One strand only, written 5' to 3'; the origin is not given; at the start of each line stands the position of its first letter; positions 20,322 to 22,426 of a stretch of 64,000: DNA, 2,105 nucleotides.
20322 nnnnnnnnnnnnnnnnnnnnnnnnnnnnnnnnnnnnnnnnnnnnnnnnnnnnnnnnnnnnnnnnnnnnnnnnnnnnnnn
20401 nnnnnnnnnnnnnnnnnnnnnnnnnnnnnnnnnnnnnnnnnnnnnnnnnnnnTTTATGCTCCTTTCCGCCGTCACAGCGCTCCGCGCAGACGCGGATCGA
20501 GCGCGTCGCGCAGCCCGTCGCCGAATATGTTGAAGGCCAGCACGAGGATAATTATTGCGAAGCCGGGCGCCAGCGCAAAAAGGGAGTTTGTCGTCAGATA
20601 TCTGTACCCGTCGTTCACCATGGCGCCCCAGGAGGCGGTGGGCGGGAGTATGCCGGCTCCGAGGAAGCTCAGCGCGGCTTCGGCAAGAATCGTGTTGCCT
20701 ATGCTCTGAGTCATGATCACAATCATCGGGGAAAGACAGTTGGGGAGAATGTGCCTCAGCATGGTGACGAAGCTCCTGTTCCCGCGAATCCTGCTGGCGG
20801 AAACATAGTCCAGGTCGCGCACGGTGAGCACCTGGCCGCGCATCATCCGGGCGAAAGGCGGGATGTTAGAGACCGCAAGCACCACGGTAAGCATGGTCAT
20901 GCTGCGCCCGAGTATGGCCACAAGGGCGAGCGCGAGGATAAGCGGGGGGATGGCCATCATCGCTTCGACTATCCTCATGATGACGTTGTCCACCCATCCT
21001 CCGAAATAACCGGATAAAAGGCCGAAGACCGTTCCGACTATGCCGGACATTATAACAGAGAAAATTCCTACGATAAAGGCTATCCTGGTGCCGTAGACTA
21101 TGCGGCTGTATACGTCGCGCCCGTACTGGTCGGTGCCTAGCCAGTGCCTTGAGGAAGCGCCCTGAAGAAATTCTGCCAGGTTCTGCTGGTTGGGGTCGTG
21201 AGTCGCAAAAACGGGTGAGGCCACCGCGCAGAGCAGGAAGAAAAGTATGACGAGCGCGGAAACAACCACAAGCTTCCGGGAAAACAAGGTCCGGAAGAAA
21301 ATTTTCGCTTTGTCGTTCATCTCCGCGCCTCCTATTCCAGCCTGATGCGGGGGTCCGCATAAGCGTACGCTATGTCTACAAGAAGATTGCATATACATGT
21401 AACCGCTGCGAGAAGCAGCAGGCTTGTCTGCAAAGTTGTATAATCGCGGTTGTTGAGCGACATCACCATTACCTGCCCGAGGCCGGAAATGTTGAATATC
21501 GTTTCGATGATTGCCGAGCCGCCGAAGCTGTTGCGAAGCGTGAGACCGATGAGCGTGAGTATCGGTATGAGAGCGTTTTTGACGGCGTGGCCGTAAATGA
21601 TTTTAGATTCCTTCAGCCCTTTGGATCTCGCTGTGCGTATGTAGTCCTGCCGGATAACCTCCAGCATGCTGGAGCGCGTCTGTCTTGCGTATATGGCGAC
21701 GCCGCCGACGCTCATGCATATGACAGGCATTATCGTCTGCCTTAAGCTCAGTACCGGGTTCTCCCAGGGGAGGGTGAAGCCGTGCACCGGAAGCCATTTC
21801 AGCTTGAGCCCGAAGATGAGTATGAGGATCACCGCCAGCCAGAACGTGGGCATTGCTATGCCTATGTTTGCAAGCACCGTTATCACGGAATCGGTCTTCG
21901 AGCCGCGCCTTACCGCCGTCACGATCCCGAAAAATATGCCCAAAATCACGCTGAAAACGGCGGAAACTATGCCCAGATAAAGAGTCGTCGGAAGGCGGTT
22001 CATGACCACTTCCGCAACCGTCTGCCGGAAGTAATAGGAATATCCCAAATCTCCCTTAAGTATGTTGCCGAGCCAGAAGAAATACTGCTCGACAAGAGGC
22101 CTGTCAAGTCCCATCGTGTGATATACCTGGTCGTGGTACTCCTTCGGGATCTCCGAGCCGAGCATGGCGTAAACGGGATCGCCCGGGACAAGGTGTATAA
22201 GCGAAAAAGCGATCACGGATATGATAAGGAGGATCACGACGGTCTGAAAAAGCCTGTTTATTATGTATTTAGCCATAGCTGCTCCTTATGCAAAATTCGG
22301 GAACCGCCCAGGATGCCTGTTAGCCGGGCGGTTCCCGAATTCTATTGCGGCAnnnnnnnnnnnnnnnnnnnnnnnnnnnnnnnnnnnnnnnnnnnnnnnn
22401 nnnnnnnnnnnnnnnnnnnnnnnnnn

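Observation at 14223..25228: Candidate uncharacterised catabolic island: GRE + MmgE/PrpD + family-5 ABC importer + LacI regulator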

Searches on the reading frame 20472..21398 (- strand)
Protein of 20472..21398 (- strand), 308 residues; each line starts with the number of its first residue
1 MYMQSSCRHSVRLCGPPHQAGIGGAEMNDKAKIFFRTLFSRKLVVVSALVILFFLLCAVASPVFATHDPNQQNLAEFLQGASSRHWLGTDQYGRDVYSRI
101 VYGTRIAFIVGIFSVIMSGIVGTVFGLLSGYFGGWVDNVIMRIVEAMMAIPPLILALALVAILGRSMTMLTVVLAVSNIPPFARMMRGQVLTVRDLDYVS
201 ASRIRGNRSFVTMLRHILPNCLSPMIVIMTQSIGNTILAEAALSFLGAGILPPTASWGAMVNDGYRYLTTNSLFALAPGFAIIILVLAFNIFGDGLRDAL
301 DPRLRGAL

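Call 3: search_protein_families(library=pfam, proteins=[window:20472-21398:-])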
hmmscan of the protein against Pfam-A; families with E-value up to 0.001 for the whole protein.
window:20472-21398:- (308 aa): 2 families
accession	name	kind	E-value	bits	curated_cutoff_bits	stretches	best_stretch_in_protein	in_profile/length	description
PF00528.27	BPD_transp_1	-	1.6e-36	126.2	26.4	1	122-305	1-183/184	Binding-protein-dependent transport system inner membrane component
PF12911.12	OppC_N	-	4.4e-09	36.5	23.9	1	32-78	4-50/53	N-terminal TM domain of oligopeptide transport permease C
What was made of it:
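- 20472..21320 (-): OppC/NikC-type permease (282 aa from the ATG at 21320). OppC_N plus BPD_transp_1 (call 3).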

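Call 4: search_protein_families(library=ncbifam, proteins=[window:20472-21398:-])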
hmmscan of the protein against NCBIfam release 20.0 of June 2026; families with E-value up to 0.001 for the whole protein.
window:20472-21398:- (308 aa): 24 families
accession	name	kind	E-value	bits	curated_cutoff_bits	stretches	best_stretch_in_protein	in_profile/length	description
NF045476.1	Opp4C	equivalog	9.4e-84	281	350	1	31-303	3-278/278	oligopeptide ABC transporter permease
NF045473.1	Opp1C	equivalog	9.8e-83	277.6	350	1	40-304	3-267/267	nickel/cobalt ABC transporter permease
NF045474.1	Opp2C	equivalog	4.5e-80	268.6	300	1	67-301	2-236/236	nickel transporter permease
TIGR02790.1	nickel_nikC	equivalog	8.5e-80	268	358.45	1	46-301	3-258/258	nickel ABC transporter permease subunit NikC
NF011662.0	PRK15082.1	equivalog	2.9e-78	263.3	484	1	30-305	25-301/303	glutathione ABC transporter permease GsiD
NF007376.0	PRK09881.1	equivalog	8.1e-76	254.8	434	1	29-306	19-295/298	D,D-dipeptide ABC transporter permease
NF008160.0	PRK10913.1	equivalog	2e-72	244.2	483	1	34-305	22-299/300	dipeptide ABC transporter permease DppC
NF007738.0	PRK10417.1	equivalog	2.7e-70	237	335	1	39-305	6-272/277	nickel ABC transporter permease subunit NikC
NF045475.1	Opp3C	equivalog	2.5e-64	217.5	450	1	82-305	105-328/328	oligopeptide ABC transporter permease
NF047573.1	opine_perm_CntC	exception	4e-63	213.3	440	1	36-304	3-271/271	staphylopine uptake ABC transporter permease subunit CntC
NF011935.0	PRK15406.1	equivalog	4.2e-51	174.5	433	1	43-304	42-301/302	oligopeptide ABC transporter permease OppC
NF043080.1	MMSYN1_0166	equivalog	3.3e-41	141.2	370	1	34-303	30-304/307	oligopeptide ABC transporter permease OppC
NF011691.0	PRK15111.1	equivalog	1.2e-35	123.5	379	1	32-300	17-291/296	putrescine export ABC transporter permease SapC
NF011596.0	PRK15021.1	subfamily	1.7e-29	102.9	439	1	73-303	109-338/341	microcin C ABC transporter permease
NF045470.1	Opp2B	equivalog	2.6e-11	43.3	350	1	74-242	61-248/300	nickel ABC transporter permease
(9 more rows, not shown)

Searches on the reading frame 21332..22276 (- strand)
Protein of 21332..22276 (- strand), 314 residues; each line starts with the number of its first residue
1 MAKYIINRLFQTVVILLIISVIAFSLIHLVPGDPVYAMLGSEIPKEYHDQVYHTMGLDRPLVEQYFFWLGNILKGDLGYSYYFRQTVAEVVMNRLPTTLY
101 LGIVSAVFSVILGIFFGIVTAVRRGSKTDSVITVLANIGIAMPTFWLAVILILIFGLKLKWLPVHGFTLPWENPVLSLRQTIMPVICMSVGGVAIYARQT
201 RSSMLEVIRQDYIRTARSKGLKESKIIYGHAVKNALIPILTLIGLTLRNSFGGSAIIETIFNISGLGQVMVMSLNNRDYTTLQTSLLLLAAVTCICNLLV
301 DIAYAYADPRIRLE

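Call 3: search_protein_families(library=pfam, proteins=[window:21332-22276:-])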
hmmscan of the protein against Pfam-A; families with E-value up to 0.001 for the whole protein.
window:21332-22276:- (314 aa): 2 families
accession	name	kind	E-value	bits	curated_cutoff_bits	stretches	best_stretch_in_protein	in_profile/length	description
PF00528.27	BPD_transp_1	-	9.6e-43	146.5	26.4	1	113-312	1-183/184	Binding-protein-dependent transport system inner membrane component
PF19300.4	BPD_transp_1_N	-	2.6e-19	69.9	23.8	1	1-101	1-113/114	Binding-prot-dependent transport system membrane comp, N-term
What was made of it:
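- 21332..22276 (-): OppB/NikB-type permease. BPD_transp_1_N plus BPD_transp_1 (call 3).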

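Call 4: search_protein_families(library=ncbifam, proteins=[window:21332-22276:-])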
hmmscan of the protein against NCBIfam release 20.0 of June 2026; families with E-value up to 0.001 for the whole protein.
window:21332-22276:- (314 aa): 25 families
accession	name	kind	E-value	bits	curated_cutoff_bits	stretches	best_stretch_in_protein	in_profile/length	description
NF045470.1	Opp2B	equivalog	4.9e-90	301.7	350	1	8-312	1-300/300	nickel ABC transporter permease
NF045469.1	Opp1B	equivalog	5.8e-78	262.5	380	1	1-312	1-307/307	nickel/cobalt ABC transporter permease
NF045472.1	Opp4B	equivalog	1.5e-74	251.2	450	1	1-312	1-319/319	oligopeptide ABC transporter permease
NF045471.1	Opp3B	equivalog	2.2e-74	250.6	480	1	1-313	1-304/308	oligopeptide ABC transporter permease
TIGR02789.1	nickel_nikB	equivalog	9.9e-74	248.5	447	1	1-312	1-307/314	nickel ABC transporter permease subunit NikB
NF011661.0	PRK15081.1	equivalog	5.3e-73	246.2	463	1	1-313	1-305/306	glutathione ABC transporter permease GsiC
NF007677.0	PRK10352.1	equivalog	1.8e-72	244.1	433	1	1-313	1-308/314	nickel ABC transporter permease subunit NikB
NF007008.0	PRK09471.1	equivalog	4.4e-67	226.7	388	1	1-312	1-305/306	oligopeptide ABC transporter permease OppB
NF008161.0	PRK10914.1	equivalog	1.2e-66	225.2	590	2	178-312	202-336/339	dipeptide ABC transporter permease DppB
NF011690.0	PRK15110.1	equivalog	2.1e-44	152.3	432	2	2-166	2-145/321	putrescine export ABC transporter permease SapB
NF011712.0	PRK15133.1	subfamily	2.2e-43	148.6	445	1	49-314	87-362/364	microcin C ABC transporter permease YejB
NF043081.1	MMSYN1_0165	equivalog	3.4e-38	131.7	350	1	62-314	144-387/388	oligopeptide ABC transporter permease OppB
NF045474.1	Opp2C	equivalog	1.8e-09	37.5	300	2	185-246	106-167/236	nickel transporter permease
NF045476.1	Opp4C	equivalog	3.3e-09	36.4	350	1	97-246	78-205/278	oligopeptide ABC transporter permease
NF045473.1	Opp1C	equivalog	1e-07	31.7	350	1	185-245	134-194/267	nickel/cobalt ABC transporter permease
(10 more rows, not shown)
